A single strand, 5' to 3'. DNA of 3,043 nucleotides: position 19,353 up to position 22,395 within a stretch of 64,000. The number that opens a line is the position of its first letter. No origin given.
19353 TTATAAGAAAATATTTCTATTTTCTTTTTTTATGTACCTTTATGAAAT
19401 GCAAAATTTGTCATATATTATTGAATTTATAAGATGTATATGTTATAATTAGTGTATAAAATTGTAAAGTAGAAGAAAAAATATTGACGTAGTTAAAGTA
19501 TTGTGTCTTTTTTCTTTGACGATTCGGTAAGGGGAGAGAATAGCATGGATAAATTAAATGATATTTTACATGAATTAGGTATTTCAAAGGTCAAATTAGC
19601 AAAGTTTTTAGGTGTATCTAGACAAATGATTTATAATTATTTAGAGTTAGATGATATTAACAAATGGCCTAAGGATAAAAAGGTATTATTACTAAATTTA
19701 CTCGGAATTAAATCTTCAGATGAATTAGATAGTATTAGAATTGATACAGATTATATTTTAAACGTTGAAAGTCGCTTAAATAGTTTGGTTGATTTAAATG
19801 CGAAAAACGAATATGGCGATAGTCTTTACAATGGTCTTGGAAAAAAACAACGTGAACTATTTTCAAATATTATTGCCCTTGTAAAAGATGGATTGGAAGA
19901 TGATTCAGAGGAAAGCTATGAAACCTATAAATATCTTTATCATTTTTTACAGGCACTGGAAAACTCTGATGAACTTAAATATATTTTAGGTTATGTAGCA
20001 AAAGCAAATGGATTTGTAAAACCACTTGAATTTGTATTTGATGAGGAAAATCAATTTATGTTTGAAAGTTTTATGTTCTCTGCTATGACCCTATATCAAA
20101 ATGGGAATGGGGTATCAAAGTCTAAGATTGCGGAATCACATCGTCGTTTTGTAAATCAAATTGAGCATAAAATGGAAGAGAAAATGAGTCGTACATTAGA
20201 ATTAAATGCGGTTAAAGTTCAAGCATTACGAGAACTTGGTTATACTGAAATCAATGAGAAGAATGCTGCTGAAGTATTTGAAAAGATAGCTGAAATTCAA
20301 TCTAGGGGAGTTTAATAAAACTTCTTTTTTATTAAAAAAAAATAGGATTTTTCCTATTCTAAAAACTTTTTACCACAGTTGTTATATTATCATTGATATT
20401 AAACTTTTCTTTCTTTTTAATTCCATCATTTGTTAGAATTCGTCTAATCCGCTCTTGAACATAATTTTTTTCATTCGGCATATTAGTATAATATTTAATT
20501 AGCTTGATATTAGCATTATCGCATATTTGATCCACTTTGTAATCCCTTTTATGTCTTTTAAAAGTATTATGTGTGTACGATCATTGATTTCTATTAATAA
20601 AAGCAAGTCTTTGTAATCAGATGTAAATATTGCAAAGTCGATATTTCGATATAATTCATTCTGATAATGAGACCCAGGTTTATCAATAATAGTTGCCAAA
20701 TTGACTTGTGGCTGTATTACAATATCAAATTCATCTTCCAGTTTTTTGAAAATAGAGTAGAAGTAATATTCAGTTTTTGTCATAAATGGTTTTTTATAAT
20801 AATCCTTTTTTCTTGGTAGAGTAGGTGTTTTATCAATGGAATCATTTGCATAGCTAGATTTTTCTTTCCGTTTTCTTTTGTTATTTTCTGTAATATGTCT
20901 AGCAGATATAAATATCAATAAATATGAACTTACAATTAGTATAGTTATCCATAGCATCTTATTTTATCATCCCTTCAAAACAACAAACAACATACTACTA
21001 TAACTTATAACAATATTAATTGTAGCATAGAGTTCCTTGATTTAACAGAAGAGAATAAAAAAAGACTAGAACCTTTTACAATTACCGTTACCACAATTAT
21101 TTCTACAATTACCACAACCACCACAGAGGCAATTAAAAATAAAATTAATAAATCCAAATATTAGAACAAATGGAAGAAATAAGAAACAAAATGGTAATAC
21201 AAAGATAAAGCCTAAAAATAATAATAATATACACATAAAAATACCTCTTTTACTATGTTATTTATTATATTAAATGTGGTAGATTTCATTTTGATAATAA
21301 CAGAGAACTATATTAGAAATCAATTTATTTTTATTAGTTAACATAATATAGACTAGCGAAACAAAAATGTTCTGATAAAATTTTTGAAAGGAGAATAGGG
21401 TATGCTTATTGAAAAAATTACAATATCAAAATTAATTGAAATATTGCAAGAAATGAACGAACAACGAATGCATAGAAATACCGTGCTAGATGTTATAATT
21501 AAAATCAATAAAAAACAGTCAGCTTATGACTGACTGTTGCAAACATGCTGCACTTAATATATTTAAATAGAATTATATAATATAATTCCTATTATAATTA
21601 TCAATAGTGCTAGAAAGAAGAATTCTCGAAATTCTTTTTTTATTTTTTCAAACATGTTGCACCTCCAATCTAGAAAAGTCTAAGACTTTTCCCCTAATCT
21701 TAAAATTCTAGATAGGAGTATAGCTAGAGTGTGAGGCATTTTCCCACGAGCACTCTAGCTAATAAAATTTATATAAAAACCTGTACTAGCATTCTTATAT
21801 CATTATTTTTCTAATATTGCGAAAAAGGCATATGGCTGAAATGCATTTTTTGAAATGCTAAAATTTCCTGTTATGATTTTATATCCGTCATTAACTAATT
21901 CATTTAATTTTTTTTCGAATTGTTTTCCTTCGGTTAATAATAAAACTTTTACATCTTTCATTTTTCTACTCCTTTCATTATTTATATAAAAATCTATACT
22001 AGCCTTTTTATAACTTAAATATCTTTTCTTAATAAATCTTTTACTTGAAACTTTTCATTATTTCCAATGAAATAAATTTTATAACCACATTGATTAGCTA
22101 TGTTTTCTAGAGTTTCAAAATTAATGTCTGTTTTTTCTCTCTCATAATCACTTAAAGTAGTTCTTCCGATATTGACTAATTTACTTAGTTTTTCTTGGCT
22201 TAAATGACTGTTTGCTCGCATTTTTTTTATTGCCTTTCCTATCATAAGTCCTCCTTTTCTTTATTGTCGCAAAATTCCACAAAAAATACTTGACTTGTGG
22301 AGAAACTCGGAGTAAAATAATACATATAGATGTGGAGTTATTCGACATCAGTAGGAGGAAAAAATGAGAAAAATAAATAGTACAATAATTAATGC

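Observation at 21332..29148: Integrase-less filamentous-phage-like prophage inserted at the chromosomal dif site of a Gram-positive spore former (putative IMEX)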

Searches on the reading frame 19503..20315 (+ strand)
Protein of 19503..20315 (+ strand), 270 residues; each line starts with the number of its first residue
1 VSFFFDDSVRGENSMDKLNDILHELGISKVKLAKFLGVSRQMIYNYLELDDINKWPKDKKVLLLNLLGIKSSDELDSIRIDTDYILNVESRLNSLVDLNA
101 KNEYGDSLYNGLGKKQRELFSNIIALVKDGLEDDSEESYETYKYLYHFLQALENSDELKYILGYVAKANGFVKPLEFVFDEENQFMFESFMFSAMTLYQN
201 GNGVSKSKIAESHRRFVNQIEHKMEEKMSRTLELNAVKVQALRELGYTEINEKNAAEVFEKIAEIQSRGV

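Call 30: search_protein_families(library=pfam, max_evalue=0.001, proteins=[window:19503-20315:+])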
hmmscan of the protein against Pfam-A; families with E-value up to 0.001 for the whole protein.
window:19503-20315:+ (270 aa): 1 family
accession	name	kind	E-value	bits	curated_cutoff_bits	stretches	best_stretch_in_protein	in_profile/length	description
PF02796.21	HTH_7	-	0.00019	21.9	23.8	0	22-48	17-43/45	Helix-turn-helix domain of resolvase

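Call 31: search_protein_families(library=ncbifam, max_evalue=0.001, proteins=[window:19503-20315:+])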
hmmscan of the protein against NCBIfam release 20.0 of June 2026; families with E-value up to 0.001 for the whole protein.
window:19503-20315:+ (270 aa): 0 families

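Call 68: find_homologous_proteins(query=window:19545-20315:+, max_evalue=1e-40)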
Query window:19545-20315:+ (256 aa): 4925 proteins with E <= 1e-40 among 6523 candidates; the best 120 are listed.
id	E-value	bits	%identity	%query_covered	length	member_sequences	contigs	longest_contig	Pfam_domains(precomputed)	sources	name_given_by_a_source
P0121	3.2e-157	539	99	100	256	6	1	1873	-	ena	-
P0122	8.4e-131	453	83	100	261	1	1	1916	-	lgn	-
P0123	2.4e-127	442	81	100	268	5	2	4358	-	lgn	-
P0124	9.8e-122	423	76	100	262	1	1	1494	PF02796.22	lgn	-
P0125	2.4e-121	422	77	100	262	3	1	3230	PF02796.22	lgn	-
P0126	2.5e-121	422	78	100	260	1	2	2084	PF02796.22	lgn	-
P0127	1.5e-120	419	76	100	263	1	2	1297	-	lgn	-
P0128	1.8e-120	419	76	100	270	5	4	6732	-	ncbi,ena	-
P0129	2.4e-120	419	77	100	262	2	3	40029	PF02796.22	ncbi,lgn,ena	-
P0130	3.7e-120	418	76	100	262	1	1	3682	PF02796.22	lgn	-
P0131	8.0e-120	417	77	100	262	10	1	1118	-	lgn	-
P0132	1.6e-119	416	76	100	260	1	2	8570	PF02796.22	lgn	-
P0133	2.1e-119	416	76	100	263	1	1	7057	-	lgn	-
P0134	4.8e-119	414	75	100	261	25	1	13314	-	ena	-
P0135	1.8e-118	413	77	100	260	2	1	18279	PF02796.22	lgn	-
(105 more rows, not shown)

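Call 69: find_encoding_contigs(protein=P0121, flank=10000, max_places=10)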
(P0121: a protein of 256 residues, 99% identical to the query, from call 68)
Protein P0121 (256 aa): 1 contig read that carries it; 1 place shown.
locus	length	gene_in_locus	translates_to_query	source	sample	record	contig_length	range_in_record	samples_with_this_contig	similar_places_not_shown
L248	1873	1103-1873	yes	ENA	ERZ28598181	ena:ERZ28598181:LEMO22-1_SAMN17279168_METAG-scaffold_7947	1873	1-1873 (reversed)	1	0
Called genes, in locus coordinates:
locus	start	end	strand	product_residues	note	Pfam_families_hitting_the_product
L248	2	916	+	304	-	?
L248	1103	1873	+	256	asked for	?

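Call 70: list_cluster_members(proteins=[P0121, P0001])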
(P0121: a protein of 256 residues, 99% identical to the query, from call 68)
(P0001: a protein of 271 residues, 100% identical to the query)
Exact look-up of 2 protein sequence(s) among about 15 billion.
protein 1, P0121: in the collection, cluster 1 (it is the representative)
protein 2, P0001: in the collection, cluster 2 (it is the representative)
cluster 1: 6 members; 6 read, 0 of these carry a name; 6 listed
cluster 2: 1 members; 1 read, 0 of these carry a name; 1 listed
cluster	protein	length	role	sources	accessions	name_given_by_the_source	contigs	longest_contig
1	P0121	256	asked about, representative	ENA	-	-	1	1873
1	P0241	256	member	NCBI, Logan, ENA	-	-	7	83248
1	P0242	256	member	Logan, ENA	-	-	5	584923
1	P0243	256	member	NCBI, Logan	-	-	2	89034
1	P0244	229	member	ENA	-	-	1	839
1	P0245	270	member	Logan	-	-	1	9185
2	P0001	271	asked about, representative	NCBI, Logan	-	-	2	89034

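Call 71: find_encoding_contigs(protein=P0242, flank=10000, max_places=6)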
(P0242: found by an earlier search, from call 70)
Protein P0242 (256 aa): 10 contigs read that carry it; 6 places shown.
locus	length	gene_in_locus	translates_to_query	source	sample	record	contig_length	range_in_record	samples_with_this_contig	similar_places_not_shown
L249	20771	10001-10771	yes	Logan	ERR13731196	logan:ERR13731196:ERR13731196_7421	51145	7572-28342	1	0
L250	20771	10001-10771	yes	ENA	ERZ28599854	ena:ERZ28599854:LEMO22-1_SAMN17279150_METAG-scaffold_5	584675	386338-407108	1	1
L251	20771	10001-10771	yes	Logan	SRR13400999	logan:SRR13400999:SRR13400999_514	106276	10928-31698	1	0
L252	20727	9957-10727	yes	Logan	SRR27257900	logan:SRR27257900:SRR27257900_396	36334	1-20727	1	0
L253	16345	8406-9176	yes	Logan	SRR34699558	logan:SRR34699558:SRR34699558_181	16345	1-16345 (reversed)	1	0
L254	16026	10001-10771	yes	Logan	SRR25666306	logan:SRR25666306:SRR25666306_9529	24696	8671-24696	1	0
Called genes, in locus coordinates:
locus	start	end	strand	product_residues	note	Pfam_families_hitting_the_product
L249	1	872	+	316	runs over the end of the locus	PF06144:DNA_pol3_delta, PF06056:Terminase_5 (faint), PF21694:DNA_pol3_delta_C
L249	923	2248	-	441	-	PF00437:T2SSE, PF13173:AAA_14 (weak)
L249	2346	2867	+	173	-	-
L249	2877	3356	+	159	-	-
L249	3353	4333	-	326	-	PF07670:Gate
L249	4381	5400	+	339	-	PF13180:PDZ_2 (weak)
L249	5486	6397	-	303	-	PF01841:Transglut_core (faint)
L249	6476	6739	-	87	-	-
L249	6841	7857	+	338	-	PF03418:Peptidase_A25, PF06866:DUF1256 (faint)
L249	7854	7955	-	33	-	-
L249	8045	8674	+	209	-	PF01944:SpoIIM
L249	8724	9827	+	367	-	PF02540:NAD_synthase (weak), PF03054:tRNA_Me_trans, PF20259:tRNA_Me_trans_M, PF20258:tRNA_Me_trans_C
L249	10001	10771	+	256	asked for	-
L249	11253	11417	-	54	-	-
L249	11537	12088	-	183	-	PF10881:DUF2726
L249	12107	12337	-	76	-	PF12844:HTH_19, PF13560:HTH_31 (weak), PF01381:HTH_3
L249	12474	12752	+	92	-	-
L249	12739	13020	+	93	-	-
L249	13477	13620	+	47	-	-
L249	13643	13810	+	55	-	-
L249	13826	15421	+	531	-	-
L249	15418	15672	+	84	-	-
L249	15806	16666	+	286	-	-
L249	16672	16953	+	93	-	-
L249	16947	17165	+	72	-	-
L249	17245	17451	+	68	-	-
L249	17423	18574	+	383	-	PF23343:REP_ORF2-G2P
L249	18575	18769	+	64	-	-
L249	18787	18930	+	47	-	-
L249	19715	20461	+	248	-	PF02535:Zip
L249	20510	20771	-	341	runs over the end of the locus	PF01633:Choline_kinase, PF01636:APH, PF01163:RIO1 (weak)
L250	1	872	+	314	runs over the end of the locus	PF06144:DNA_pol3_delta, PF06056:Terminase_5 (faint), PF21694:DNA_pol3_delta_C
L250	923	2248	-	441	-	PF00437:T2SSE, PF13173:AAA_14 (weak)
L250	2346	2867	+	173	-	-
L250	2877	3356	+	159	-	-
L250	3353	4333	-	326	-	PF07670:Gate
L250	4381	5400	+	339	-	PF13180:PDZ_2 (weak)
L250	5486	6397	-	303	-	PF01841:Transglut_core (faint)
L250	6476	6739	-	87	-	-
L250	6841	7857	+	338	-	PF03418:Peptidase_A25, PF06866:DUF1256 (faint)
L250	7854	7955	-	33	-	-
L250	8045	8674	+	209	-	PF01944:SpoIIM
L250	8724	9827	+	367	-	PF02540:NAD_synthase (weak), PF03054:tRNA_Me_trans, PF20259:tRNA_Me_trans_M, PF20258:tRNA_Me_trans_C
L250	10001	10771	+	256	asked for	-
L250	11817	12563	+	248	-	PF02535:Zip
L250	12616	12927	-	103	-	PF08863:YolD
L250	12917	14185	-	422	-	PF00817:IMS, PF11799:IMS_C (weak)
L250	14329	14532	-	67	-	-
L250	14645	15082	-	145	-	PF00210:Ferritin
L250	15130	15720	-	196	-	PF08713:DNA_alkylation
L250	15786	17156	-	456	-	PF02878:PGM_PMM_I, PF02879:PGM_PMM_II, PF02880:PGM_PMM_III, PF00408:PGM_PMM_IV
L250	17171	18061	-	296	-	PF02899:Phage_int_SAM_1, PF13495:Phage_int_SAM_4 (weak), PF00589:Phage_integrase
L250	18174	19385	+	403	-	PF05496:RuvB_N, PF00004:AAA, PF16193:AAA_assoc_2, PF12002:MgsA_C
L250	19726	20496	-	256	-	PF06750:A24_N_bact, PF01478:Peptidase_A24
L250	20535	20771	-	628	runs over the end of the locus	PF00482:T2SSF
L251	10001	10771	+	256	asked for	-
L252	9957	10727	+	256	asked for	-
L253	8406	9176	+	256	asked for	-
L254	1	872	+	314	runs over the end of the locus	PF06144:DNA_pol3_delta, PF06056:Terminase_5 (faint), PF21694:DNA_pol3_delta_C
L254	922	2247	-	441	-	PF00437:T2SSE, PF13173:AAA_14 (weak)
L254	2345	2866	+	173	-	-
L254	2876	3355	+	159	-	-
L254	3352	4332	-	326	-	PF07670:Gate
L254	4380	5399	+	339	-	PF13180:PDZ_2 (weak)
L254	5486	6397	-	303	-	PF01841:Transglut_core (faint)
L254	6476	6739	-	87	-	-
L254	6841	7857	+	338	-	PF03418:Peptidase_A25, PF06866:DUF1256 (faint)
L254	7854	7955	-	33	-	-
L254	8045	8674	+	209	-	PF01944:SpoIIM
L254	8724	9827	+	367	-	PF02540:NAD_synthase, PF03054:tRNA_Me_trans, PF20259:tRNA_Me_trans_M, PF20258:tRNA_Me_trans_C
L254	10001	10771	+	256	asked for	-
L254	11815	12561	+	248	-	PF02535:Zip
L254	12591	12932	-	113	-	-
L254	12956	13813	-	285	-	PF13088:BNR_2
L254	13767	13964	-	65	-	-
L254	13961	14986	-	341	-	PF01636:APH, PF01633:Choline_kinase, PF01163:RIO1 (weak)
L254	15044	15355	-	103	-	PF08863:YolD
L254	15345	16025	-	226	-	?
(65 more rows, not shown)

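Call 72: find_encoding_contigs(protein=P0241, flank=10000, max_places=8)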
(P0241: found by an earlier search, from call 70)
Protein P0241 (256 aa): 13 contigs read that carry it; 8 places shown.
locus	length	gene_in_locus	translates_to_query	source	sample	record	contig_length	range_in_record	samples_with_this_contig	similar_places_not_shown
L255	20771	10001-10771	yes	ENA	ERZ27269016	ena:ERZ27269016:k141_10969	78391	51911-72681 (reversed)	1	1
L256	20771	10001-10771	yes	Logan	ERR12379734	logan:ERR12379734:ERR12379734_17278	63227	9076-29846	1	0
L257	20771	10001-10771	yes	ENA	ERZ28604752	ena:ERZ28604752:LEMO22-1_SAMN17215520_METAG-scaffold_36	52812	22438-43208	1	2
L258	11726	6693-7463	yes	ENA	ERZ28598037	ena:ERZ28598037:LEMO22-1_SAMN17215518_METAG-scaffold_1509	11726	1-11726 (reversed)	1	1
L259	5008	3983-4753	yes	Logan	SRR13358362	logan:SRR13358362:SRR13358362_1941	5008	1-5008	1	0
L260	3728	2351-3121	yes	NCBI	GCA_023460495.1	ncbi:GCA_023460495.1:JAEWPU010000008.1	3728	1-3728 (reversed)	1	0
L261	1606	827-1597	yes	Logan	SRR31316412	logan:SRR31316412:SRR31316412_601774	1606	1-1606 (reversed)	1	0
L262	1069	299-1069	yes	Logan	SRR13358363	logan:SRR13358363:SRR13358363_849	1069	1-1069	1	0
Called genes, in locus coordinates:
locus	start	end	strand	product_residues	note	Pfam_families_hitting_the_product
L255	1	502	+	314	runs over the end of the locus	PF06144:DNA_pol3_delta, PF21694:DNA_pol3_delta_C, PF06056:Terminase_5 (faint)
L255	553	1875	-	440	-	PF00437:T2SSE, PF13173:AAA_14 (weak)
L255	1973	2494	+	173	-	-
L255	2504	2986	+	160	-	-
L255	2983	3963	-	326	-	PF07670:Gate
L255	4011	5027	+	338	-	PF13180:PDZ_2 (weak)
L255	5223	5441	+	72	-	-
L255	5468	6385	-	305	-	-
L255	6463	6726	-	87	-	PF01649:Ribosomal_S20p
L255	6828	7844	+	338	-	PF03418:Peptidase_A25, PF06866:DUF1256 (weak)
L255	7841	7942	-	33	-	-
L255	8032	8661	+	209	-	PF01944:SpoIIM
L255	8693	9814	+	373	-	PF02540:NAD_synthase (weak), PF03054:tRNA_Me_trans, PF20259:tRNA_Me_trans_M, PF20258:tRNA_Me_trans_C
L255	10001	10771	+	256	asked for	-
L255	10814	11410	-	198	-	PF10881:DUF2726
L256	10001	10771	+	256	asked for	-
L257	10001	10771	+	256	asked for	-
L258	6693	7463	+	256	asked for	-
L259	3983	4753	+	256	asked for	-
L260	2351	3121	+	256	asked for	-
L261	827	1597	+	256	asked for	-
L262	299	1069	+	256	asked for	?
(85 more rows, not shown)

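Call 85: find_encoding_contigs(protein=P0243, flank=10000, max_places=4)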
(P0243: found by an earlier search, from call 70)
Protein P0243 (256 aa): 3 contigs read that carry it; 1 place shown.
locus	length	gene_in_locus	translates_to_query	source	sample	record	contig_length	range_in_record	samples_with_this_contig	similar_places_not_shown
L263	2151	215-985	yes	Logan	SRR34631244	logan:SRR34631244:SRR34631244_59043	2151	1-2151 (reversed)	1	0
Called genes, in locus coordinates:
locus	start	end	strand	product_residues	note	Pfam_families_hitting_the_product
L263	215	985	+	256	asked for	-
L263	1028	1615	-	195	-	PF10881:DUF2726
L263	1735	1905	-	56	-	-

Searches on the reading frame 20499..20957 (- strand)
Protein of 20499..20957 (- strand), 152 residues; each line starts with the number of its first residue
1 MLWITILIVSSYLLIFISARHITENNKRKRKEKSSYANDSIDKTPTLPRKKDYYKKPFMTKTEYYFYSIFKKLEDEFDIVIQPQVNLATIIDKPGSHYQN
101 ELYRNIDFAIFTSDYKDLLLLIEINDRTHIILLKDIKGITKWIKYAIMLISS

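Call 30: search_protein_families(library=pfam, max_evalue=0.001, proteins=[window:20499-20957:-])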
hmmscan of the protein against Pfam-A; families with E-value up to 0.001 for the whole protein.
window:20499-20957:- (152 aa): 0 families

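Call 31: search_protein_families(library=ncbifam, max_evalue=0.001, proteins=[window:20499-20957:-])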
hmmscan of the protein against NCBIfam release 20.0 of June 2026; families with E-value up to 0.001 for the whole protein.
window:20499-20957:- (152 aa): 0 families

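Call 77: search_protein_families(library=phrogs, max_evalue=0.1, proteins=[window:20499-20957:-])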
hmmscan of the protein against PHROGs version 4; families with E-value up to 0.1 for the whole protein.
window:20499-20957:- (152 aa): 2 families
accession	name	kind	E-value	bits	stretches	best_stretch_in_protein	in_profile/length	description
phrog_4085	-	unknown function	0.0067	17.7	1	51-85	16-50/77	-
phrog_190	-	DNA, RNA and nucleotide metabolism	0.04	14.2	1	27-114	153-247/338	Holliday junction resolvase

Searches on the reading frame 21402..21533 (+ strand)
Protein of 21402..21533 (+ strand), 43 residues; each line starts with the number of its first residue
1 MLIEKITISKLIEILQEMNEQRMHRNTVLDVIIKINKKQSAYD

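Call 76: search_protein_families(library=pfam, max_evalue=0.1, proteins=[window:21402-21533:+])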
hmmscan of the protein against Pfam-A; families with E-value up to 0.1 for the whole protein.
window:21402-21533:+ (43 aa): 1 family
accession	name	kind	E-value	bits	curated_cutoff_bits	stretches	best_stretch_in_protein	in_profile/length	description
PF17741.6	DUF5578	-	0.074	12.9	25.7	1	4-42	6-45/268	Family of unknown function (DUF5578)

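Call 77: search_protein_families(library=phrogs, max_evalue=0.1, proteins=[window:21402-21533:+])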
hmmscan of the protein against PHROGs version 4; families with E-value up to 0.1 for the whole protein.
window:21402-21533:+ (43 aa): 0 families

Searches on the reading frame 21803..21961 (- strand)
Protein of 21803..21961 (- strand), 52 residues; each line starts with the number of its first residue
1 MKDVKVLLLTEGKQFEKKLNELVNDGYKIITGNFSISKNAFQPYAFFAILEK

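Call 76: search_protein_families(library=pfam, max_evalue=0.1, proteins=[window:21803-21961:-])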
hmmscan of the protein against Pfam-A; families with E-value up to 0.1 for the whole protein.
window:21803-21961:- (52 aa): 0 families

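Call 77: search_protein_families(library=phrogs, max_evalue=0.1, proteins=[window:21803-21961:-])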
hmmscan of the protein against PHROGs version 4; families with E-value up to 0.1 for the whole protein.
window:21803-21961:- (52 aa): 2 families
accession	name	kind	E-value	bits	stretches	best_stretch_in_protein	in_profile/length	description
phrog_17689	-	unknown function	0.0045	17.7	1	1-39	1-38/48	-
phrog_35339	-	unknown function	0.042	15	1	10-42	8-39/56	-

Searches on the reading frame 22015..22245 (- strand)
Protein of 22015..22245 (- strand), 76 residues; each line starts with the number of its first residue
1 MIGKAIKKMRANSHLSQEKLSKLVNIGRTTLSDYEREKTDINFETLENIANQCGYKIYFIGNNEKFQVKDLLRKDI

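Call 7: search_protein_families(library=pfam, max_evalue=0.1, proteins=[window:22015-22245:-])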
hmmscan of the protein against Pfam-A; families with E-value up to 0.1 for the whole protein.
window:22015-22245:- (76 aa): 8 families
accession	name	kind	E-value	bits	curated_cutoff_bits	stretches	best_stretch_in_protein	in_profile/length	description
PF01381.28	HTH_3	-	8.7e-13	48.5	23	1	6-57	1-52/55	Helix-turn-helix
PF12844.13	HTH_19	-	1.3e-09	38.2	30.2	1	3-56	1-54/64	Helix-turn-helix domain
PF13443.12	HTH_26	-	4.1e-06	27.4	22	1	6-51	2-48/63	Cro/C1-type HTH DNA-binding domain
PF13560.12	HTH_31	-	1e-05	26.2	27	1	4-54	4-55/64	Helix-turn-helix domain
PF20432.4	Xre-like-HTH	-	6.8e-05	23.5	25.8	1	4-46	13-55/63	Antitoxin Xre-like helix-turn-helix domain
PF20317.4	HTH_60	-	0.0011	19.7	24.1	1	4-59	8-62/140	Helix-turn-helix domain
PF13744.12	HTH_37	-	0.007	16.6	27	1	3-57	20-75/80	Helix-turn-helix domain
PF15731.11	MqsA_antitoxin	-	0.073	13.6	30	0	3-41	71-109/131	Antitoxin component of bacterial toxin-antitoxin system, MqsA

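Call 8: search_protein_families(library=phrogs, max_evalue=0.1, proteins=[window:22015-22245:-])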
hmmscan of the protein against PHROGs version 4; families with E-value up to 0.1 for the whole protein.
window:22015-22245:- (76 aa): 24 families
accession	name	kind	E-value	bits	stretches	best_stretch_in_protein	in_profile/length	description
phrog_3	-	transcription regulation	1.2e-09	39.4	1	1-67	88-155/430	transcriptional repressor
phrog_1373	-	transcription regulation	2.3e-09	38.4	1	2-59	64-121/166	transcriptional regulator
phrog_2439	-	transcription regulation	3.8e-09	36.9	1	2-64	8-70/367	transcriptional regulator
phrog_8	-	transcription regulation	1.3e-08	35.7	1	1-51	76-126/346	transcriptional regulator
phrog_2967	-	transcription regulation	2.4e-07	31.6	1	2-51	11-60/225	transcriptional regulator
phrog_147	-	transcription regulation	3.6e-07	31.5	1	2-58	5-62/100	transcriptional regulator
phrog_4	-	transcription regulation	1.5e-06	28.4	1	2-57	137-188/400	transcriptional repressor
phrog_2328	-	transcription regulation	5.6e-06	27.2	1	6-56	20-70/128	transcriptional repressor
phrog_2104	-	unknown function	1.1e-05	26.6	1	5-39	43-77/103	-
phrog_2339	-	DNA, RNA and nucleotide metabolism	4.5e-05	24.4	1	4-57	28-82/98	HTH DNA binding protein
phrog_1728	-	transcription regulation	9.9e-05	22.4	1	4-51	6-53/380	transcriptional regulator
phrog_5823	-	transcription regulation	0.00018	21.8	1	2-53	7-59/404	transcriptional regulator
phrog_6499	-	transcription regulation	0.00043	20.7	1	5-50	10-61/157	transcriptional regulator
phrog_1124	-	transcription regulation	0.00047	20.8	1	2-52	9-58/177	transcriptional regulator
phrog_11187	-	transcription regulation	0.0022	18.7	1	3-49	9-55/63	transcriptional regulator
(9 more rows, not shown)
